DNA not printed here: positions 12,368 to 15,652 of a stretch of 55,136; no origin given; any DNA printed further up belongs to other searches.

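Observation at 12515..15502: First-step and last-step enzymes of a lipid-linked glycan pathway fused in one 995-aa protein with TPR repeats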

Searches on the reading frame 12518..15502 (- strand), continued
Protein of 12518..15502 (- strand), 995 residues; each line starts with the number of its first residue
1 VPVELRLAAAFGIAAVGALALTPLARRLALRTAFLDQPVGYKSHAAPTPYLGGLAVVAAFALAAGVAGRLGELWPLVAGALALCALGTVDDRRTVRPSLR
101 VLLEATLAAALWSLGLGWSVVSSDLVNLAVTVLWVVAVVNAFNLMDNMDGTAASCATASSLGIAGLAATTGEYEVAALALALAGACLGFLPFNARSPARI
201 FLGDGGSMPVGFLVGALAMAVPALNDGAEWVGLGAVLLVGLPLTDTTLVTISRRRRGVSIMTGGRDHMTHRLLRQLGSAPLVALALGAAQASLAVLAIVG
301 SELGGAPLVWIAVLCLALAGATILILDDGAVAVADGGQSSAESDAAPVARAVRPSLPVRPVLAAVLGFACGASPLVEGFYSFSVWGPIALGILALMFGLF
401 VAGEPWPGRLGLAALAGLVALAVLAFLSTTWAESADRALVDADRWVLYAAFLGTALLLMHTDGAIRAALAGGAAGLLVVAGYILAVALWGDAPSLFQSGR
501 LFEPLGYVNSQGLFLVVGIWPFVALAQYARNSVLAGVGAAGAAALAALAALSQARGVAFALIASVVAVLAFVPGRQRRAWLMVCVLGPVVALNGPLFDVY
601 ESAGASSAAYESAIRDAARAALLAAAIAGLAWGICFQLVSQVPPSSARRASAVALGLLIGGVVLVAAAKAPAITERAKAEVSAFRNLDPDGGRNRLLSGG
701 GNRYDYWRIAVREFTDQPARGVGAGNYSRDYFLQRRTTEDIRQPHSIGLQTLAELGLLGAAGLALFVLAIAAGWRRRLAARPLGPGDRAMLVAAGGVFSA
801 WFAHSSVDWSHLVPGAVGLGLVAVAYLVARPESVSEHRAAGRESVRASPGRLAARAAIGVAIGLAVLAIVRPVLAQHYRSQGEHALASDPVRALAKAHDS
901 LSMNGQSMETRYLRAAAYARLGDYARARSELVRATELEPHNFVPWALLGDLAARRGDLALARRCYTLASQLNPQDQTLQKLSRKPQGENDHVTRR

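Call 12: find_homologous_proteins(query=window:12518-15502:-, max_evalue=0.00001)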
Query window:12518-15502:- (995 aa): 688 proteins with E <= 0.00001 among 8000 candidates; the best 120 are listed.
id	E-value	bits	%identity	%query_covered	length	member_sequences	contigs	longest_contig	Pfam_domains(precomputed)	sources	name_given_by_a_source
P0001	0.0e+0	2089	100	100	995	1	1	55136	PF00953.27,PF00515.35,PF13181.13,PF07719.24,PF04932.21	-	-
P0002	2.2e-267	908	50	98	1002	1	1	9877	PF00953.27,PF13181.13,PF07719.24,PF04932.21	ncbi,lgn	-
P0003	3.5e-242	825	46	100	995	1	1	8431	PF00953.27,PF07719.24,PF04932.21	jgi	jgi:UDP-GlcNAc:undecaprenyl-phosphate GlcNAc-1-phosphate transferase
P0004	4.8e-242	824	47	99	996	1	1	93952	PF00953.27,PF07719.24,PF04932.21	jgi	jgi:UDP-N-acetylmuramyl pentapeptide phosphotransferase/UDP-N-acetylglucosamine-1-phosphate transfer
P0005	4.0e-239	814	47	99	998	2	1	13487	PF00953.27,PF07719.24,PF04932.21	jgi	jgi:UDP-GlcNAc:undecaprenyl-phosphate GlcNAc-1-phosphate transferase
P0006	5.1e-239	814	47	98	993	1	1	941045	PF00953.27,PF07719.24,PF04932.21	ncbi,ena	-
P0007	1.2e-237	810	46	99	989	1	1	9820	PF14559.13,PF13431.13,PF00953.27,PF00515.35,PF07719.24,PF04932.21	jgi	jgi:UDP-GlcNAc:undecaprenyl-phosphate/decaprenyl-phosphate GlcNAc-1-phosphate transferase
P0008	1.6e-237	809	46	100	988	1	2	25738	PF00953.27,PF07719.24,PF04932.21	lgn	-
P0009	2.2e-236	805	46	97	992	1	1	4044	PF00953.27,PF13428.13,PF13181.13,PF07719.24,PF04932.21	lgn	-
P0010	3.8e-236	805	47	99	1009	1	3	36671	PF00953.27,PF00515.35,PF13181.13,PF07719.24,PF04932.21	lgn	-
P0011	6.0e-236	804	46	99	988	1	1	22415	PF00953.27,PF13181.13,PF07719.24,PF04932.21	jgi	jgi:UDP-GlcNAc:undecaprenyl-phosphate GlcNAc-1-phosphate transferase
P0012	1.4e-235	803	47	98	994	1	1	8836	PF00953.27,PF00515.35,PF13429.13,PF07719.24,PF04932.21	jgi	jgi:UDP-N-acetylmuramyl pentapeptide phosphotransferase/UDP-N-acetylglucosamine-1-phosphate transfer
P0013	4.1e-235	801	47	99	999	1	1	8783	PF00953.27,PF07719.24,PF04932.21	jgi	jgi:UDP-GlcNAc:undecaprenyl-phosphate/decaprenyl-phosphate GlcNAc-1-phosphate transferase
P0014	9.3e-235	800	46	99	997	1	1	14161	PF00953.27,PF13428.13,PF13181.13,PF07719.24,PF04932.21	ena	-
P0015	1.1e-234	800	46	99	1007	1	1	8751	PF00953.27,PF07719.24,PF04932.21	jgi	jgi:UDP-GlcNAc:undecaprenyl-phosphate/decaprenyl-phosphate GlcNAc-1-phosphate transferase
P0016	1.5e-234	799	45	98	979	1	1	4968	PF14559.13,PF00953.27,PF13432.13,PF13428.13,PF13181.13,PF07719.24,PF04932.21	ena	-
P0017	5.7e-234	797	46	99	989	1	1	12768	PF14559.13,PF13431.13,PF00953.27,PF13181.13,PF07719.24,PF04932.21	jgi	jgi:UDP-GlcNAc:undecaprenyl-phosphate GlcNAc-1-phosphate transferase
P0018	6.4e-234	797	47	99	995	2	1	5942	PF00953.27,PF07719.24,PF04932.21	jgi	jgi:UDP-GlcNAc:undecaprenyl-phosphate/decaprenyl-phosphate GlcNAc-1-phosphate transferase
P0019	7.1e-234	797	47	99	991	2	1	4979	PF23914.2,PF00953.27,PF00515.35,PF13429.13,PF07719.24,PF04932.21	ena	-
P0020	8.2e-234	797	46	99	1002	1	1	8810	PF00953.27,PF07719.24,PF04932.21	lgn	-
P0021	8.9e-234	797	48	95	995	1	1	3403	PF00953.27,PF04932.21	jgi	jgi:UDP-GlcNAc:undecaprenyl-phosphate/decaprenyl-phosphate GlcNAc-1-phosphate transferase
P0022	9.1e-234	797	46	99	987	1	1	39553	PF00953.27,PF07719.24,PF04932.21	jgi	jgi:UDP-GlcNAc:undecaprenyl-phosphate GlcNAc-1-phosphate transferase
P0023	4.9e-233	794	46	99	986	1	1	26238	PF00953.27,PF07719.24,PF04932.21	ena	-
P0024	6.6e-233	794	47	98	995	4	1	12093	PF00953.27,PF07719.24,PF04932.21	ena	-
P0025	6.7e-233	794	46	96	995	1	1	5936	PF00953.27,PF00515.35,PF13428.13,PF13181.13,PF07719.24,PF04932.21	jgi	jgi:UDP-GlcNAc:undecaprenyl-phosphate GlcNAc-1-phosphate transferase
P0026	2.4e-232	792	46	97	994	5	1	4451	PF00953.27,PF00515.35,PF13429.13,PF07719.24,PF04932.21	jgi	jgi:UDP-N-acetylmuramyl pentapeptide phosphotransferase/UDP-N-acetylglucosamine-1-phosphate transfer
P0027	3.7e-232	791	45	99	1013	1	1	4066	PF00953.27,PF13428.13,PF04932.21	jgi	jgi:UDP-N-acetylmuramyl pentapeptide phosphotransferase/UDP-N-acetylglucosamine-1-phosphate transfer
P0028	4.7e-232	791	46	99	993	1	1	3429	PF00953.27,PF13181.13,PF07719.24,PF04932.21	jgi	jgi:UDP-GlcNAc:undecaprenyl-phosphate/decaprenyl-phosphate GlcNAc-1-phosphate transferase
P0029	1.3e-231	790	46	99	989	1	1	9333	PF00953.27,PF00515.35,PF13181.13,PF07719.24,PF04932.21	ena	-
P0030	1.8e-231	789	45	99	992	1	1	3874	PF00953.27,PF07719.24,PF04932.21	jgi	-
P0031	3.1e-231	788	46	98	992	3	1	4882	PF00953.27,PF00515.35,PF07719.24,PF04932.21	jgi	jgi:UDP-GlcNAc:undecaprenyl-phosphate/decaprenyl-phosphate GlcNAc-1-phosphate transferase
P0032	3.5e-231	788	45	99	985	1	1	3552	PF00953.27,PF07719.24,PF04932.21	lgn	-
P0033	5.2e-231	788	46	99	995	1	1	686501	PF00953.27,PF07719.24,PF04932.21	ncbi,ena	-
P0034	1.5e-230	786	46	97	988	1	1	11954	PF00953.27,PF00515.35,PF13428.13,PF13181.13,PF07719.24,PF04932.21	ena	-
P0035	1.6e-230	786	46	99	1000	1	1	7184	PF00953.27,PF00515.35,PF07719.24,PF04932.21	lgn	-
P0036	1.9e-230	786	45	100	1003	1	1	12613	PF23914.2,PF00953.27,PF00515.35,PF13428.13,PF13181.13,PF07719.24,PF04932.21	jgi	jgi:UDP-GlcNAc:undecaprenyl-phosphate GlcNAc-1-phosphate transferase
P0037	3.0e-230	785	46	99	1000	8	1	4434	PF00953.27,PF07719.24,PF04932.21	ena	-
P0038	3.2e-230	785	46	96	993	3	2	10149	PF00953.27,PF13429.13,PF07719.24,PF04932.21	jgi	jgi:UDP-N-acetylmuramyl pentapeptide phosphotransferase/UDP-N-acetylglucosamine-1-phosphate transfer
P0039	4.0e-230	785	46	99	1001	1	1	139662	PF00953.27,PF13428.13,PF07719.24,PF04932.21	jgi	jgi:UDP-GlcNAc:undecaprenyl-phosphate GlcNAc-1-phosphate transferase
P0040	1.2e-229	783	45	99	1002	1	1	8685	PF00953.27,PF00515.35,PF13181.13,PF07719.24,PF04932.21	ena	-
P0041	1.5e-229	783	45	99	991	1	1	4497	PF00953.27,PF04932.21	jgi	-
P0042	1.8e-229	783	48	99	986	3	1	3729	PF14559.13,PF13414.13,PF00953.27,PF13428.13,PF07719.24,PF04932.21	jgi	jgi:UDP-GlcNAc:undecaprenyl-phosphate GlcNAc-1-phosphate transferase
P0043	2.3e-229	782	46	99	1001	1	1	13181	PF00953.27,PF00515.35,PF13181.13,PF07719.24,PF04932.21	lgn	-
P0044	5.3e-229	781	45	99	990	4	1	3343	PF00953.27,PF00515.35,PF13432.13,PF13428.13,PF13181.13,PF07719.24,PF04932.21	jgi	jgi:UDP-GlcNAc:undecaprenyl-phosphate/decaprenyl-phosphate GlcNAc-1-phosphate transferase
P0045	9.3e-229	780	46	99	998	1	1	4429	PF00953.27,PF07719.24,PF04932.21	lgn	-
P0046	1.2e-228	780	45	100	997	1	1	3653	PF00953.27,PF00515.35,PF13181.13,PF07719.24,PF04932.21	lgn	-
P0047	1.4e-228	780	45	99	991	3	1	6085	PF00953.27,PF13428.13,PF13181.13,PF07719.24,PF04932.21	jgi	jgi:UDP-GlcNAc:undecaprenyl-phosphate GlcNAc-1-phosphate transferase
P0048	1.4e-228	780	46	98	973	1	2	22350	PF00953.27,PF07719.24,PF04932.21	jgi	jgi:UDP-N-acetylmuramyl pentapeptide phosphotransferase/UDP-N-acetylglucosamine-1-phosphate transfer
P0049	1.4e-228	780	47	97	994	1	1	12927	PF00953.27,PF07719.24,PF04932.21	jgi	jgi:UDP-GlcNAc:undecaprenyl-phosphate GlcNAc-1-phosphate transferase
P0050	1.5e-228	780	46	98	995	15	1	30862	PF00953.27,PF04932.21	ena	-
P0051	3.8e-228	778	46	99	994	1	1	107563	PF00953.27,PF00515.35,PF13428.13,PF13181.13,PF07719.24,PF04932.21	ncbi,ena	-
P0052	4.8e-228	778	45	99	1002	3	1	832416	PF00953.27,PF00515.35,PF13181.13,PF07719.24,PF04932.21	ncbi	-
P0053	5.0e-228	778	45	98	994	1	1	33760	PF00953.27,PF07719.24,PF04932.21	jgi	jgi:UDP-GlcNAc:undecaprenyl-phosphate GlcNAc-1-phosphate transferase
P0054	7.4e-228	777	46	97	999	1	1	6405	PF00953.27,PF07719.24,PF04932.21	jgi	jgi:UDP-N-acetylmuramyl pentapeptide phosphotransferase/UDP-N-acetylglucosamine-1-phosphate transfer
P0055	7.5e-228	777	46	97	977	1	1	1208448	PF13431.13,PF13371.13,PF00953.27,PF00515.35,PF13428.13,PF13181.13,PF07719.24,PF04932.21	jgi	jgi:UDP-GlcNAc:undecaprenyl-phosphate GlcNAc-1-phosphate transferase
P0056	7.7e-228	777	46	99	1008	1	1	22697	PF00953.27,PF07719.24,PF04932.21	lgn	-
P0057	8.8e-228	777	45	96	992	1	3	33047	PF00953.27,PF07719.24,PF04932.21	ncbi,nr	ncbi:MAG: O-antigen ligase family protein [Actinomycetota bacterium]|nr:O-antigen ligase family prot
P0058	1.3e-227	776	45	99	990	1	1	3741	PF00953.27,PF07719.24,PF04932.21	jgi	jgi:UDP-GlcNAc:undecaprenyl-phosphate GlcNAc-1-phosphate transferase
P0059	2.2e-227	776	45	97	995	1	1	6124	PF00953.27,PF13181.13,PF07719.24,PF04932.21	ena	-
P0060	2.5e-227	775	45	99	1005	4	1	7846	PF00953.27,PF13428.13,PF07719.24,PF04932.21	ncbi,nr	ncbi:MAG: O-antigen ligase family protein [Actinomycetota bacterium]|nr:O-antigen ligase family prot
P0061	2.7e-227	775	44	99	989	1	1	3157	PF00953.27,PF07719.24,PF04932.21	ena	-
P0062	4.7e-227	775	47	99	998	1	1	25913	PF00953.27,PF00515.35,PF07719.24,PF04932.21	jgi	jgi:UDP-GlcNAc:undecaprenyl-phosphate GlcNAc-1-phosphate transferase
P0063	7.3e-227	774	46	99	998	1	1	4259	PF00953.27,PF07719.24,PF04932.21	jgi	jgi:UDP-N-acetylmuramyl pentapeptide phosphotransferase/UDP-N-acetylglucosamine-1-phosphate transfer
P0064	8.8e-227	774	47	99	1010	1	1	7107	PF00953.27,PF07719.24,PF04932.21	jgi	jgi:UDP-GlcNAc:undecaprenyl-phosphate GlcNAc-1-phosphate transferase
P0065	1.1e-226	773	46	99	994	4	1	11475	PF00953.27,PF07719.24,PF04932.21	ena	-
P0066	1.2e-226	773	45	99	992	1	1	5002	PF00953.27,PF07719.24,PF04932.21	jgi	jgi:UDP-GlcNAc:undecaprenyl-phosphate/decaprenyl-phosphate GlcNAc-1-phosphate transferase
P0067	1.3e-226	773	46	97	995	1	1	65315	PF00953.27,PF13432.13,PF07719.24,PF04932.21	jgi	jgi:UDP-GlcNAc:undecaprenyl-phosphate GlcNAc-1-phosphate transferase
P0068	7.0e-226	771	45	99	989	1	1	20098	PF00953.27,PF04932.21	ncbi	-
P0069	8.0e-226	770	47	97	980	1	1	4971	PF00953.27,PF13181.13,PF07719.24,PF04932.21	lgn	-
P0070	1.1e-225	770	46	99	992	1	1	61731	PF00953.27,PF13432.13,PF07719.24,PF04932.21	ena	-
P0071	1.2e-225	770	57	30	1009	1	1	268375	PF13431.13,PF00953.27,PF13432.13,PF13428.13,PF07719.24,PF04932.21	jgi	jgi:UDP-GlcNAc:undecaprenyl-phosphate GlcNAc-1-phosphate transferase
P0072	1.2e-225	770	45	99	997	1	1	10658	PF13431.13,PF00953.27,PF07719.24,PF04932.21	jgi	jgi:UDP-GlcNAc:undecaprenyl-phosphate GlcNAc-1-phosphate transferase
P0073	1.5e-225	770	46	98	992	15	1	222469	PF00953.27,PF00515.35,PF13432.13,PF07719.24,PF04932.21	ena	-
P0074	2.3e-225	769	46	99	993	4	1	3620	PF00953.27,PF13428.13,PF13181.13,PF07719.24,PF04932.21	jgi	jgi:UDP-N-acetylmuramyl pentapeptide phosphotransferase/UDP-N-acetylglucosamine-1-phosphate transfer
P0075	3.2e-225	768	45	97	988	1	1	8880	PF00953.27,PF07719.24,PF04932.21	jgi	jgi:UDP-GlcNAc:undecaprenyl-phosphate/decaprenyl-phosphate GlcNAc-1-phosphate transferase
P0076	3.5e-225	768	44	99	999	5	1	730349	PF00953.27,PF13432.13,PF07719.24,PF04932.21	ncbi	-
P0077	5.1e-225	768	44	99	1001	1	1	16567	PF00953.27,PF00515.35,PF13432.13,PF13181.13,PF07719.24,PF04932.21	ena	-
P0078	3.1e-224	765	46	99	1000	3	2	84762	PF00953.27,PF07719.24,PF04932.21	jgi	-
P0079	4.5e-224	765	44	99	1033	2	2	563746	PF14559.13,PF00953.27,PF00515.35,PF13428.13,PF13181.13,PF07719.24,PF04932.21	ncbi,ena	-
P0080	5.6e-224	764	46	99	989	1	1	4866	PF00953.27,PF13428.13,PF07719.24,PF04932.21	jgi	jgi:UDP-GlcNAc:undecaprenyl-phosphate GlcNAc-1-phosphate transferase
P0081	8.6e-224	764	43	98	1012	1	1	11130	PF00953.27,PF04932.21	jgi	jgi:UDP-GlcNAc:undecaprenyl-phosphate GlcNAc-1-phosphate transferase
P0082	8.8e-224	764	46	99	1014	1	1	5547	PF00953.27,PF13432.13,PF07719.24,PF04932.21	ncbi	-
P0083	3.4e-223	762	42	66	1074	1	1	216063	PF00953.27,PF00515.35,PF13181.13,PF07719.24,PF04932.21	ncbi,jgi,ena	-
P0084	4.2e-223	761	45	100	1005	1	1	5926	PF00953.27,PF07719.24,PF04932.21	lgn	-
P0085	6.8e-223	761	46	97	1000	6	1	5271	PF00953.27,PF13432.13,PF07719.24,PF04932.21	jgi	-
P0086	8.8e-223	760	44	99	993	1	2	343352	PF23914.2,PF00953.27,PF00515.35,PF13181.13,PF07719.24,PF04932.21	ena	-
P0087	1.1e-222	760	44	96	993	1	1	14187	PF00953.27,PF07719.24,PF04932.21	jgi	jgi:UDP-GlcNAc:undecaprenyl-phosphate/decaprenyl-phosphate GlcNAc-1-phosphate transferase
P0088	1.5e-222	760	45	99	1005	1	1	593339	PF00953.27,PF04932.21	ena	-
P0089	2.3e-222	759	46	95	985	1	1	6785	PF00953.27,PF07719.24,PF04932.21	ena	-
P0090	3.2e-222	759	45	99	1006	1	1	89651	PF00953.27,PF13428.13,PF07719.24,PF04932.21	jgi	jgi:UDP-GlcNAc:undecaprenyl-phosphate GlcNAc-1-phosphate transferase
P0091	3.6e-222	758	47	97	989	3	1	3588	PF14559.13,PF00953.27,PF13432.13,PF07719.24,PF04932.21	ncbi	-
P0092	6.1e-222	758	46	99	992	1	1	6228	PF00953.27,PF07719.24,PF04932.21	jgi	jgi:UDP-GlcNAc:undecaprenyl-phosphate GlcNAc-1-phosphate transferase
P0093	6.7e-222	757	45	99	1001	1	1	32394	PF00953.27,PF07719.24,PF04932.21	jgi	jgi:UDP-GlcNAc:undecaprenyl-phosphate GlcNAc-1-phosphate transferase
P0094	9.4e-222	757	44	99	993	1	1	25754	PF00953.27,PF00515.35,PF13432.13,PF07719.24,PF04932.21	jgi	jgi:UDP-GlcNAc:undecaprenyl-phosphate/decaprenyl-phosphate GlcNAc-1-phosphate transferase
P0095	1.0e-221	757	45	98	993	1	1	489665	PF00953.27,PF00515.35,PF13432.13,PF07719.24,PF04932.21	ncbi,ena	-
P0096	1.2e-221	757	46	98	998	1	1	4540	PF14559.13,PF13431.13,PF13371.13,PF00953.27,PF00515.35,PF13428.13,PF13181.13,PF07719.24,PF04932.21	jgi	jgi:UDP-N-acetylmuramyl pentapeptide phosphotransferase/UDP-N-acetylglucosamine-1-phosphate transfer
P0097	1.2e-221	757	46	97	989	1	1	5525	PF00953.27,PF07719.24,PF04932.21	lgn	-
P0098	1.4e-221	756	45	98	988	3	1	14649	PF00953.27,PF00515.35,PF07719.24,PF04932.21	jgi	jgi:UDP-GlcNAc:undecaprenyl-phosphate GlcNAc-1-phosphate transferase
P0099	1.8e-221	756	44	99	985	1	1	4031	PF00953.27,PF04932.21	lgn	-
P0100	6.5e-221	754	45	98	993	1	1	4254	PF00953.27,PF00515.35,PF07719.24,PF04932.21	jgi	jgi:UDP-GlcNAc:undecaprenyl-phosphate/decaprenyl-phosphate GlcNAc-1-phosphate transferase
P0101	7.0e-220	751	46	99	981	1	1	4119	PF00953.27,PF00515.35,PF13181.13,PF07719.24,PF04932.21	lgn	-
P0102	8.6e-220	751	44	99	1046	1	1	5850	PF00953.27,PF04932.21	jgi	jgi:UDP-GlcNAc:undecaprenyl-phosphate GlcNAc-1-phosphate transferase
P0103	8.7e-220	750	46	97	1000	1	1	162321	PF00953.27,PF13432.13,PF07719.24,PF04932.21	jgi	-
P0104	1.1e-219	750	45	99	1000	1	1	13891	PF00953.27,PF13181.13,PF07719.24,PF04932.21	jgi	jgi:UDP-GlcNAc:undecaprenyl-phosphate GlcNAc-1-phosphate transferase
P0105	1.9e-219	749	43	99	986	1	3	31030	PF23914.2,PF00953.27,PF07719.24,PF04932.21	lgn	-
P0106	2.7e-219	749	46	96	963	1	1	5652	PF00953.27,PF07719.24,PF04932.21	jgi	jgi:UDP-GlcNAc:undecaprenyl-phosphate GlcNAc-1-phosphate transferase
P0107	5.1e-219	748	46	98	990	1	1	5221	PF00953.27,PF04932.21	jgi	-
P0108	9.6e-219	747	44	99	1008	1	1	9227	PF00953.27,PF13181.13,PF04932.21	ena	-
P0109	3.0e-218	745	46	97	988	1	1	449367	PF00953.27,PF13432.13,PF13181.13,PF07719.24,PF04932.21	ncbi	-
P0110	2.0e-217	743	45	99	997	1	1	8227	PF00953.27,PF04932.21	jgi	jgi:UDP-GlcNAc:undecaprenyl-phosphate GlcNAc-1-phosphate transferase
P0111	2.7e-217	742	44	99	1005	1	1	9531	PF00953.27,PF04932.21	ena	-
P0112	3.9e-217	742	44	98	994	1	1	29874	PF00953.27,PF07719.24,PF04932.21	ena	-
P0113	5.8e-217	741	46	99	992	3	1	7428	PF00953.27,PF04932.21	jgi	jgi:UDP-GlcNAc:undecaprenyl-phosphate GlcNAc-1-phosphate transferase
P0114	2.3e-216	739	50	34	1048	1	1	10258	PF00953.27,PF07719.24,PF04932.21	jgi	jgi:UDP-GlcNAc:undecaprenyl-phosphate GlcNAc-1-phosphate transferase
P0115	2.9e-216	739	44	99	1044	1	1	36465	PF00953.27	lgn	-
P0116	3.2e-216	739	45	92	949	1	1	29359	PF00953.27,PF13428.13,PF07719.24,PF04932.21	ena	-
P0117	3.4e-216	739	44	97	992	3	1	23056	PF00953.27,PF13428.13,PF07719.24,PF04932.21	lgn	-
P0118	8.5e-216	737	45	99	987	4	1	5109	PF00953.27,PF07719.24,PF04932.21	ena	-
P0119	5.1e-215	735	45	99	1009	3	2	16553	PF00953.27,PF07719.24,PF04932.21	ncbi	-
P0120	1.7e-214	733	45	97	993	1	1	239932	PF00953.27,PF07719.24,PF04932.21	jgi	jgi:UDP-GlcNAc:undecaprenyl-phosphate/decaprenyl-phosphate GlcNAc-1-phosphate transferase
